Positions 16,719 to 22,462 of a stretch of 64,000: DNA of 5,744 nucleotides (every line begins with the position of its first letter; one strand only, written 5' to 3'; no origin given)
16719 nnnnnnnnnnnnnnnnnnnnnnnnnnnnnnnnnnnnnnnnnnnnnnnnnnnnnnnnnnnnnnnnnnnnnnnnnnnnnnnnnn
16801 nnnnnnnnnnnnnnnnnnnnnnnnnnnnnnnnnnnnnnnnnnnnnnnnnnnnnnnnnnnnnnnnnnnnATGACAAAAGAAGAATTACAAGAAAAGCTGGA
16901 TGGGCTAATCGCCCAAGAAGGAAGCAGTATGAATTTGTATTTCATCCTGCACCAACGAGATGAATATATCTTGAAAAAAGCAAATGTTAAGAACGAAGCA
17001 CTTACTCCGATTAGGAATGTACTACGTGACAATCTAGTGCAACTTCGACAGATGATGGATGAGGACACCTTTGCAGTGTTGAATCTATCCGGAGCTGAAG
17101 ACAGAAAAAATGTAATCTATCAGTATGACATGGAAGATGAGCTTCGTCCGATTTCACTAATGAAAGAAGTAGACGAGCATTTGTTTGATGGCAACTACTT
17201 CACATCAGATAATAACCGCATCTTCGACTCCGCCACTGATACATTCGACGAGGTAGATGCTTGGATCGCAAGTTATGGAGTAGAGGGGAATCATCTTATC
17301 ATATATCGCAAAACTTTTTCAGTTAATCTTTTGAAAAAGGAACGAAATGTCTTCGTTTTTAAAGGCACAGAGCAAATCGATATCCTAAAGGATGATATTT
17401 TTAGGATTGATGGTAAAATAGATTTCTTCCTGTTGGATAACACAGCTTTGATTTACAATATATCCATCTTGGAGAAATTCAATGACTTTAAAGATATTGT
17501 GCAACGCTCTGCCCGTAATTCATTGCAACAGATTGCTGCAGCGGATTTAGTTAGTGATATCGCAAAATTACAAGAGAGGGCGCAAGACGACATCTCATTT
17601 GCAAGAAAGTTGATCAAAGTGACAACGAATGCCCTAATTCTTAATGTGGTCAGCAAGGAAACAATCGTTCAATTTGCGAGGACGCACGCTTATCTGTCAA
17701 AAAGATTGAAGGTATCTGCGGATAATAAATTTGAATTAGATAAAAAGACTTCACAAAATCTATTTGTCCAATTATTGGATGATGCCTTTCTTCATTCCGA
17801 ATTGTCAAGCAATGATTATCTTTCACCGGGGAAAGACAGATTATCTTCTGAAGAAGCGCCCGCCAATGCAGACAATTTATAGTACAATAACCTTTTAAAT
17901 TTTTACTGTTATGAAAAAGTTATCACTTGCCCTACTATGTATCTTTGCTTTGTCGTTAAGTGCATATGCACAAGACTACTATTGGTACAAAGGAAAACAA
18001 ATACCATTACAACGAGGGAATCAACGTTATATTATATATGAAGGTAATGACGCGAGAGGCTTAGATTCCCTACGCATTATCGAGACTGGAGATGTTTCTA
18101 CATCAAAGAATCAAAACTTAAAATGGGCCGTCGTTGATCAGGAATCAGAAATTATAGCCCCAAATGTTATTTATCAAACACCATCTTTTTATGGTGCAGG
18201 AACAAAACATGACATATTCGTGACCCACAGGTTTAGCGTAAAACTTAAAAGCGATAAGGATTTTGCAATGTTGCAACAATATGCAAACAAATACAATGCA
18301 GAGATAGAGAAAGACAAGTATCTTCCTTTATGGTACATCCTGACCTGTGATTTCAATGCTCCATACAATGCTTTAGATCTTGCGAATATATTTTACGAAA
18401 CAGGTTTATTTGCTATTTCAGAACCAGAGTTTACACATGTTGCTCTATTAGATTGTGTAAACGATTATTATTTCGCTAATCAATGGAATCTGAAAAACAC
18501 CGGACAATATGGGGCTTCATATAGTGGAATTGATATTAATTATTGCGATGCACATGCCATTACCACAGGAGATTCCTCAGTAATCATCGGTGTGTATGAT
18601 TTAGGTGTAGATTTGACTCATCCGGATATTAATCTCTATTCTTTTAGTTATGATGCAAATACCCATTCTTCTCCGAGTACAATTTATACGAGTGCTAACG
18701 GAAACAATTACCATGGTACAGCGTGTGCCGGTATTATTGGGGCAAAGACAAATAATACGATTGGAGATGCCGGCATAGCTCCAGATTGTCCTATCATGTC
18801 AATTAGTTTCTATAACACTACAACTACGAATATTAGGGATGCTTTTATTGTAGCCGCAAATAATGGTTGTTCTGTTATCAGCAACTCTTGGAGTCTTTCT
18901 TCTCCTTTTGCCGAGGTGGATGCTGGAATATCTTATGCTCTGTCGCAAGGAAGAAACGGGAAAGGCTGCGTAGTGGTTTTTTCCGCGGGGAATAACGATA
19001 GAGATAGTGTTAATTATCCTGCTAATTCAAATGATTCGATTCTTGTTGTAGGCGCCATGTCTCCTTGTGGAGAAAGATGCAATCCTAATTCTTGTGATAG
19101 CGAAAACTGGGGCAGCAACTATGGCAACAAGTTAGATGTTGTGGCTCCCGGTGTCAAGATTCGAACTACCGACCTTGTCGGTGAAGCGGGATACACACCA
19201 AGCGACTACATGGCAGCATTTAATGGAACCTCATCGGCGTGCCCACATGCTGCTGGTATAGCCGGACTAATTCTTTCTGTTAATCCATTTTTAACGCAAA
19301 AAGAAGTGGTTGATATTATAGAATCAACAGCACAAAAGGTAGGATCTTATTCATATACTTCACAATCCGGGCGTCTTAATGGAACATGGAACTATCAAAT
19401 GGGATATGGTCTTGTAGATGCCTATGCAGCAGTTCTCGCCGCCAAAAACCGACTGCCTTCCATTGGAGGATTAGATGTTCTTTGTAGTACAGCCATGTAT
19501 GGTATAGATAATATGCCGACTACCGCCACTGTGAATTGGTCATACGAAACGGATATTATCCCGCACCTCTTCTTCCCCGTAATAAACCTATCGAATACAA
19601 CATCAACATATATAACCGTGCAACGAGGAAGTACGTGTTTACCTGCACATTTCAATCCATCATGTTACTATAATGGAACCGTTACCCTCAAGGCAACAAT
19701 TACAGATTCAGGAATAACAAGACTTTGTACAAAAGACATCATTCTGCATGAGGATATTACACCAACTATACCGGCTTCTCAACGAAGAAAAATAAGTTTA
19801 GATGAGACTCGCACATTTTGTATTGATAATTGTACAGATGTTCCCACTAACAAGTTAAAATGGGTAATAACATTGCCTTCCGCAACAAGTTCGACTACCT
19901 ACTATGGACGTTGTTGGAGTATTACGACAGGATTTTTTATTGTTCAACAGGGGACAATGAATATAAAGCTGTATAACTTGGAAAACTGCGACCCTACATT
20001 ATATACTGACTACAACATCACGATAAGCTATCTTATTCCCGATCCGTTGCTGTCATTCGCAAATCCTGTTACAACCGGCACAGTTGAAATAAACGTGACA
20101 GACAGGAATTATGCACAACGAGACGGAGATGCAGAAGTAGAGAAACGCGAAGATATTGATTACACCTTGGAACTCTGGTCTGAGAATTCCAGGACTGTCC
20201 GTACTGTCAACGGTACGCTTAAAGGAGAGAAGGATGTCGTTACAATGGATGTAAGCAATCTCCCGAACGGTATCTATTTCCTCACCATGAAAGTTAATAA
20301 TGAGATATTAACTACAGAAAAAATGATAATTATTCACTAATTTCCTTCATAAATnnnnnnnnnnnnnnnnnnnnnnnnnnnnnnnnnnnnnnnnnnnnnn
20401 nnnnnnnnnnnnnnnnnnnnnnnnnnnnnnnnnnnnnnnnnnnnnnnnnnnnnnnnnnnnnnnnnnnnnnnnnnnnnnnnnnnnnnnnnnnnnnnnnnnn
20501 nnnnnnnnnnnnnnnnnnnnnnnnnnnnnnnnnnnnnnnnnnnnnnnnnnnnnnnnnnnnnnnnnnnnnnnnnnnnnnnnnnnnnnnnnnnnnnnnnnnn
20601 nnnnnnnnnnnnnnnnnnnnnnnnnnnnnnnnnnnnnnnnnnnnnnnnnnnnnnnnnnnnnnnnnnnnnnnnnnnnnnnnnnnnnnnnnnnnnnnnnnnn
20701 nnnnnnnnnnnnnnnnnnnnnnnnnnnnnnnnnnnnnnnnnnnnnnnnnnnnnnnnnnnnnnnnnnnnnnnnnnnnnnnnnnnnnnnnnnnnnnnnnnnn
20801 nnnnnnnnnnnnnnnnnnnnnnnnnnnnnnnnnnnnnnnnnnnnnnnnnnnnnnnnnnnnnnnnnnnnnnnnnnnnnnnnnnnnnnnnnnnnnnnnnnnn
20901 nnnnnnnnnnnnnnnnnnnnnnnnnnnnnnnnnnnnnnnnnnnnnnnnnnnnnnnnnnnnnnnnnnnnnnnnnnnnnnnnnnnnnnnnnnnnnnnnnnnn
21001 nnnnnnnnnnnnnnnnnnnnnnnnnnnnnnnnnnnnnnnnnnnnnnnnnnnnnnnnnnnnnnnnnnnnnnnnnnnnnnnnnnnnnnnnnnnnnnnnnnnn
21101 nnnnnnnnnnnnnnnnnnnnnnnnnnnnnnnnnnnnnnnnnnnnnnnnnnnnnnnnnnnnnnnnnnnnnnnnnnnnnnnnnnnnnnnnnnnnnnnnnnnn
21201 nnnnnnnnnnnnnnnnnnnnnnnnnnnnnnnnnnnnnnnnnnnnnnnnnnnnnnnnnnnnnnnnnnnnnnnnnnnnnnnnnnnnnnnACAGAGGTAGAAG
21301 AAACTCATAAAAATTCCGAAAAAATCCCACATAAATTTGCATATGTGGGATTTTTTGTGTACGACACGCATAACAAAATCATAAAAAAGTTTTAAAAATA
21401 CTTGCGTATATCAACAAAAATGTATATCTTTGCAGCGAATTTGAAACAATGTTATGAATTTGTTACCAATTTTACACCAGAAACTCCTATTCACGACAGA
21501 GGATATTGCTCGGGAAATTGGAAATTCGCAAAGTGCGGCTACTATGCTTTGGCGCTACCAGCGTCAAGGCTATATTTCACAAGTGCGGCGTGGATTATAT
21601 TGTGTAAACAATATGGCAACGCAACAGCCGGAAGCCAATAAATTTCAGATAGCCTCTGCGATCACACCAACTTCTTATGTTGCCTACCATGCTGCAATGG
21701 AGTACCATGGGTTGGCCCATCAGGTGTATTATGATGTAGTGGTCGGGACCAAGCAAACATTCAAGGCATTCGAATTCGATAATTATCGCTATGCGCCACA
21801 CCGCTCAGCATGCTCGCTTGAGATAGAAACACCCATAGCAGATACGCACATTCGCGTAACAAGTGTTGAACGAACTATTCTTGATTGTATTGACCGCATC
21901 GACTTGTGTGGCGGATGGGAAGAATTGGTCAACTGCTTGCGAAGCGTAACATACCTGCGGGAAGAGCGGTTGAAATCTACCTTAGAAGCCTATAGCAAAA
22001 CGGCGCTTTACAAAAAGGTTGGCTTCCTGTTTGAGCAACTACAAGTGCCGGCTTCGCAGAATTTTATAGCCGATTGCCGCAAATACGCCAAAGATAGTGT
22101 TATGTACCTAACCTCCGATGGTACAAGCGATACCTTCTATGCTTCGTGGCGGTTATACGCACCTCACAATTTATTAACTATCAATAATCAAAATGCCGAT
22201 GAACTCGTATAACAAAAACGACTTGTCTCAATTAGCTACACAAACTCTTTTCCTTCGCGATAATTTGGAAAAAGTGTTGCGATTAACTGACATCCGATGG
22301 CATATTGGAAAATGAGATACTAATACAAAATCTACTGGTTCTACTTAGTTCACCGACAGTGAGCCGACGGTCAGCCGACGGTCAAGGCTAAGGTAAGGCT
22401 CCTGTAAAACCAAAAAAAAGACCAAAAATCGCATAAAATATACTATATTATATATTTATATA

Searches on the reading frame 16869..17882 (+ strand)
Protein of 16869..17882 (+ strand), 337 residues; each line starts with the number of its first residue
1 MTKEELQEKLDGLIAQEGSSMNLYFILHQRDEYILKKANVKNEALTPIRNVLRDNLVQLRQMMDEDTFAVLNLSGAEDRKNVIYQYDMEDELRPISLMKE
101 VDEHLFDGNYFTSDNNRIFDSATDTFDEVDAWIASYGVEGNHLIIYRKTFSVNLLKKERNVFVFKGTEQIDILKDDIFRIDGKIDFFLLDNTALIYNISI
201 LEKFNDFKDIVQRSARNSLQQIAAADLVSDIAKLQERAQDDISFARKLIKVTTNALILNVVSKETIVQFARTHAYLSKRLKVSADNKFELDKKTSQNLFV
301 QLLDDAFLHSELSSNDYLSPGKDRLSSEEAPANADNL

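Call 86: search_protein_families(library=pfam, proteins=[window:16869-17882:+], max_evalue=0.001)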
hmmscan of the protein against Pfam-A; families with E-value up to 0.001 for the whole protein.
window:16869-17882:+ (337 aa): 1 family
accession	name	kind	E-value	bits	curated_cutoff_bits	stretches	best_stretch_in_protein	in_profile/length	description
PF16162.10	KwaB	-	7.4e-29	101.5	26.3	1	139-312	14-185/186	Kiwa protein KwaB-like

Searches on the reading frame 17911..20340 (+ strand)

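Call 86: search_protein_families(library=pfam, proteins=[window:17911-20340:+], max_evalue=0.001)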
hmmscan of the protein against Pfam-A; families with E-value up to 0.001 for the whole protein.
window:17911-20340:+ (809 aa): 2 families
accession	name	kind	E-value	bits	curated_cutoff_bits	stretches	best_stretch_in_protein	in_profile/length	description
PF00082.27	Peptidase_S8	-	5.9e-43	147.7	21.8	1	222-500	2-288/288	Subtilase family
PF18962.6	Por_Secre_tail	-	8.1e-06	26.5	27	1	718-807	4-75/75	Secretion system C-terminal sorting domain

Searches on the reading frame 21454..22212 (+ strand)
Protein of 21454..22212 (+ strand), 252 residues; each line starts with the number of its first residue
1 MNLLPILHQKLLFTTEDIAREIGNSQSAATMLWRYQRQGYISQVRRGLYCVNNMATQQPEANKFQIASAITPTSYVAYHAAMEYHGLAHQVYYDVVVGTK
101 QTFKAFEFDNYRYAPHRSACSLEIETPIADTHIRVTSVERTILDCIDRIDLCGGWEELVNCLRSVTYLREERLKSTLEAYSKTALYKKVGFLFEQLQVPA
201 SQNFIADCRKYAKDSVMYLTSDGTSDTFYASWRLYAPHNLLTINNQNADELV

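Call 23: search_protein_families(library=pfam, proteins=[window:21454-22212:+], max_evalue=0.01)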
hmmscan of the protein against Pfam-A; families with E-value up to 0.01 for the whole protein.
window:21454-22212:+ (252 aa): 2 families
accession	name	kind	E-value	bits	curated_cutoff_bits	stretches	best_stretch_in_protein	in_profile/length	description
PF13338.12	AbiEi_4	-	3e-07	30.9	25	1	9-51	9-48/49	Transcriptional regulator, AbiEi antitoxin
PF09407.15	AbiEi_1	-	5.7e-06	27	22.2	1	73-194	17-141/142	AbiEi antitoxin C-terminal domain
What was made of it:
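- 21454..22212 (+): AbiEi antitoxin gene, upstream neighbour of copy A. Pfam AbiEi_4 and AbiEi_1 (call 23).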

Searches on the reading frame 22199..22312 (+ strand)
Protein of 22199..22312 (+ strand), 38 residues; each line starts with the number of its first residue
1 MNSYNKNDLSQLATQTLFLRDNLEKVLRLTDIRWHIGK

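Call 53: search_protein_families(library=pfam, proteins=[window:22199-22312:+], max_evalue=1)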
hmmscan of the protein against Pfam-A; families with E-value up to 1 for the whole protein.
seq(38 aa): 0 families

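Call 64: search_dna_similar(query=window:22199-22312:+, collection=plasmids, mode=protein, max_evalue=1, max_rows=10)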
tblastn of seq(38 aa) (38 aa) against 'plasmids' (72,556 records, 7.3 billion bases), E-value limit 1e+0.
No match.
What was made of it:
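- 22199..22315 (+): 38-codon ORF overlapping the end of abiEi, a possible truncated abiEii. It marks the right edge of the defence islet that replaced the promoter of the 116-aa gene. No family match (calls 53, 64).
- Checked: A 38-codon ORF at 22199-22315 overlaps its end, where abiEii would start, but it matched no Pfam family and no plasmid sequence (calls 53, 64).
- Tried and rejected: No Pfam match and no plasmid tblastn match (calls 53, 64).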
